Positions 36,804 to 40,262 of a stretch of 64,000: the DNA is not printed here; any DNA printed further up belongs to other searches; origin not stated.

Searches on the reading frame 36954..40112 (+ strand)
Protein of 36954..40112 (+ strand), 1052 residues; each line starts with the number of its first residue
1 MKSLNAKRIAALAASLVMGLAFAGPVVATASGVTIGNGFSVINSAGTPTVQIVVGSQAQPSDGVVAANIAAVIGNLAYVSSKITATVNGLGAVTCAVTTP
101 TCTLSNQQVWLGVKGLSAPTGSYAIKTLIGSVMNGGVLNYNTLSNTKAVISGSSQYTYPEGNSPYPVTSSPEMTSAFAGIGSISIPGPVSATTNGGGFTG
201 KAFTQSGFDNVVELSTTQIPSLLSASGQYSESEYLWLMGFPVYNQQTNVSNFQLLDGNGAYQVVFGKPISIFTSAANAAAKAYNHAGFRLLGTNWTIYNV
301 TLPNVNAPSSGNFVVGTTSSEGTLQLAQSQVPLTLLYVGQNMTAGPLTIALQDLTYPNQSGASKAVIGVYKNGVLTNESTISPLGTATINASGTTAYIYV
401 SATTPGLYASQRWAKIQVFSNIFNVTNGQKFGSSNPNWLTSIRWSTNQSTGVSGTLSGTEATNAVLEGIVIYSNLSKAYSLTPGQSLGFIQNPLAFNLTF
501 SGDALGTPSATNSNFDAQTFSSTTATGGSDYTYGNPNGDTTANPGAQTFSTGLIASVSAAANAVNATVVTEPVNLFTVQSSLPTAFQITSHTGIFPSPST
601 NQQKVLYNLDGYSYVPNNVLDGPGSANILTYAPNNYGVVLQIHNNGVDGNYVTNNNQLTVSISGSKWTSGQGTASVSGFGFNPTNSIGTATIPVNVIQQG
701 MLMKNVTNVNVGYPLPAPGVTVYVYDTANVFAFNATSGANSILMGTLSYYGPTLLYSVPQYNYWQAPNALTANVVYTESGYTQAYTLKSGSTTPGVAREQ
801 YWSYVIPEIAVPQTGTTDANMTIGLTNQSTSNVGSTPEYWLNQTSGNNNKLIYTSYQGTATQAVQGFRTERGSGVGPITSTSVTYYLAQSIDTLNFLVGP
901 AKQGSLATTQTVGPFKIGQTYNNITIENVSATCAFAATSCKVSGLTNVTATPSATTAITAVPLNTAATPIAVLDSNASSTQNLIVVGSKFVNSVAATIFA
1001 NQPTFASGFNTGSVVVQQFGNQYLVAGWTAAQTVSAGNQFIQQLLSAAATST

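Call 6: search_protein_families(library=pfam, proteins=[window:36954-40112:+], max_evalue=0.01)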
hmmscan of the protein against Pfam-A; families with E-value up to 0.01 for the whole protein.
window:36954-40112:+ (1052 aa): 1 family
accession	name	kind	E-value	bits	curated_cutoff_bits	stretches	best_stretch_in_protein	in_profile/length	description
PF05124.17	S_layer_C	-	8.9e-15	55.2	23.9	1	45-1043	12-176/177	S-layer like family, outer domain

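Call 7: search_protein_families(library=ncbifam, proteins=[window:36954-40112:+], max_evalue=0.01)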
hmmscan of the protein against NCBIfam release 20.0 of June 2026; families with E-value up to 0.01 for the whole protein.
window:36954-40112:+ (1052 aa): 1 family
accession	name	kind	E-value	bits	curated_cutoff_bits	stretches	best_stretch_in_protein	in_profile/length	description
TIGR01564.1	S_layer_MJ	subfamily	1.1e-08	34.2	25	1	7-83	1-76/571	S-layer protein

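Call 39: find_encoding_contigs(protein=window:36954-40112:+, flank=10000, max_places=1)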
Protein window:36954-40112:+ (1052 aa): 4 contigs read that carry it; 1 place shown.
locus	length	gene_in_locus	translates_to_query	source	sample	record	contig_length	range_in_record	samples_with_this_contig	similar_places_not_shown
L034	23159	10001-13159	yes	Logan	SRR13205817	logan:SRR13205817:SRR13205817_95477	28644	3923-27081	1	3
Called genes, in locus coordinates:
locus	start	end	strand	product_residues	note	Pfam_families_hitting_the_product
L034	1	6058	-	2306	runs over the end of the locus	-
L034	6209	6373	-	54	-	-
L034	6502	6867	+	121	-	-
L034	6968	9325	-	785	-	-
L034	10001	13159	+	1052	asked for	PF05124:S_layer_C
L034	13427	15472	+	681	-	-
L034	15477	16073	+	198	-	-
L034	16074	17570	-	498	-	PF09852:DUF2079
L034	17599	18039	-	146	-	PF01870:Hjc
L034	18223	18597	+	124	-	-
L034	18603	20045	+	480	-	PF01751:Toprim, PF13155:Toprim_2 (weak), PF13662:Toprim_4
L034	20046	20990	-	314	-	PF02915:Rubrerythrin (weak), PF01988:VIT1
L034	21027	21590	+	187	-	PF13091:PLDc_2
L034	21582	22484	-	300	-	PF03144:GTP_EFTU_D2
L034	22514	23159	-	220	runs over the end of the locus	-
